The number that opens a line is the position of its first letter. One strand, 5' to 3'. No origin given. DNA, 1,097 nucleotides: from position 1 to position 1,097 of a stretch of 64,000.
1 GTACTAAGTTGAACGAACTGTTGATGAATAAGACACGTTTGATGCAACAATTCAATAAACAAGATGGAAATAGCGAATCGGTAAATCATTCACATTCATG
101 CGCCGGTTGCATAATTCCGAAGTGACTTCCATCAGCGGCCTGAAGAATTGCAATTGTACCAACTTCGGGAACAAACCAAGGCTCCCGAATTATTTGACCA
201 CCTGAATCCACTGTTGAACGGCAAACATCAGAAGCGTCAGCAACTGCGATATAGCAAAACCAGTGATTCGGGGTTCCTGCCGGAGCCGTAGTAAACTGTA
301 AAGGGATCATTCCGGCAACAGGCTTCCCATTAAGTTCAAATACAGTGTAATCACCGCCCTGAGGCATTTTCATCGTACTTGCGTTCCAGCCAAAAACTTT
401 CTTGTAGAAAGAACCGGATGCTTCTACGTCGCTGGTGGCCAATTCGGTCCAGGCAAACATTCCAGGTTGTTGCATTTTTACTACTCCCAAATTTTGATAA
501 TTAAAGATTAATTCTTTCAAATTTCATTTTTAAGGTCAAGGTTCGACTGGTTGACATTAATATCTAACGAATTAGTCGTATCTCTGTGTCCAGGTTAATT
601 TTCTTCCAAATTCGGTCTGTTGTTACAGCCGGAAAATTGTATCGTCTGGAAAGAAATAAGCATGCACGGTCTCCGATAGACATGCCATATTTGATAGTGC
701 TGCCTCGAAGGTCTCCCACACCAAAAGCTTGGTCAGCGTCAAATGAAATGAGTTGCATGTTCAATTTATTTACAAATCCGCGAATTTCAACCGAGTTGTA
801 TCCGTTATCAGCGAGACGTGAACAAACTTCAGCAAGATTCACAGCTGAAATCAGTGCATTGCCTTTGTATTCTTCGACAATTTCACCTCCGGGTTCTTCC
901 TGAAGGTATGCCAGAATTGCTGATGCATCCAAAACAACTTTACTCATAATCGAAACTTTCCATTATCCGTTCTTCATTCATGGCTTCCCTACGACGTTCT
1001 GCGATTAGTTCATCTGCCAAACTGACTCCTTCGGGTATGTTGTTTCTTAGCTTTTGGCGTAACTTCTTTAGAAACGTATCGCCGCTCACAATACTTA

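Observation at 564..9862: Defence-island-like accessory block between two housekeeping-type genes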

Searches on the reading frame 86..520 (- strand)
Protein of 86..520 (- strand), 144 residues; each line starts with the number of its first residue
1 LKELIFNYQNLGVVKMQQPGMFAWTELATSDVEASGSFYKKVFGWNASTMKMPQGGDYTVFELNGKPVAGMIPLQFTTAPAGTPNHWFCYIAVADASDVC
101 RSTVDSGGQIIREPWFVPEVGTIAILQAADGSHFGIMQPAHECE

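Call 3: search_protein_families(library=pfam, proteins=[window:86-520:-], max_evalue=0.01)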
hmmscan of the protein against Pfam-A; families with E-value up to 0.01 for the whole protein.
window:86-520:- (144 aa): 2 families
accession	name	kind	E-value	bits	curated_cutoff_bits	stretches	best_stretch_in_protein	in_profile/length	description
PF00903.31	Glyoxalase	-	7.7e-09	36.4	20.6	1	23-121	3-106/121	Glyoxalase/Bleomycin resistance protein/Dioxygenase superfamily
PF22677.2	Ble-like_N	-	8.2e-08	32.3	24.5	1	24-63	4-40/41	Bleomycin resistance protein-like N-terminal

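Call 4: search_protein_families(library=padloc, proteins=[window:86-520:-], max_evalue=0.01)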
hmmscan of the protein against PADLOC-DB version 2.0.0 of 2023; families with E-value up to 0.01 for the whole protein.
window:86-520:- (144 aa): 0 families

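Call 5: search_protein_families(library=ncbifam, proteins=[window:86-520:-], max_evalue=0.01)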
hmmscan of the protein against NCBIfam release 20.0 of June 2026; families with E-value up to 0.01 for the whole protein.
window:86-520:- (144 aa): 1 family
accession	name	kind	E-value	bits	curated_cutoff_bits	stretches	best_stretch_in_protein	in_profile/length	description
NF053614.1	AfsKbindKbpAStmc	equivalog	8.1e-19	68.2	250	2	20-141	3-116/231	AfsK-binding protein KbpA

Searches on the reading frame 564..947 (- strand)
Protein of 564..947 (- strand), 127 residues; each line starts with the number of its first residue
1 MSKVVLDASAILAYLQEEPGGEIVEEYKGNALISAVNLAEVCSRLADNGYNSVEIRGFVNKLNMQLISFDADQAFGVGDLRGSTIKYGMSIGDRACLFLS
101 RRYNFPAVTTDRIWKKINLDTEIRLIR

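Call 3: search_protein_families(library=pfam, proteins=[window:564-947:-], max_evalue=0.01)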
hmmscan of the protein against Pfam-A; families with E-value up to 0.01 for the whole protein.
window:564-947:- (127 aa): 1 family
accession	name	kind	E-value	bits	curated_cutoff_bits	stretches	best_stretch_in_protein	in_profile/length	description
PF01850.27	PIN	-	2.7e-09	38.1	23.6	1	4-117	1-117/120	PIN domain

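Call 4: search_protein_families(library=padloc, proteins=[window:564-947:-], max_evalue=0.01)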
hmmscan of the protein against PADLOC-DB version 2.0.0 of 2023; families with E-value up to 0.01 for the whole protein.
window:564-947:- (127 aa): 0 families

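Call 5: search_protein_families(library=ncbifam, proteins=[window:564-947:-], max_evalue=0.01)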
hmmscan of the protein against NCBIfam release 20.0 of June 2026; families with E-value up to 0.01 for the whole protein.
window:564-947:- (127 aa): 0 families

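Call 45: search_protein_families(library=phrogs, proteins=[window:564-947:-], max_evalue=0.01)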
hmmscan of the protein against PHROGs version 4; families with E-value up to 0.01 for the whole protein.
window:564-947:- (127 aa): 0 families

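Call 74: find_encoding_contigs(protein=window:564-947:-, flank=10000, max_places=5)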
Protein window:564-947:- (127 aa): no gene with exactly this product is on record in the collection.
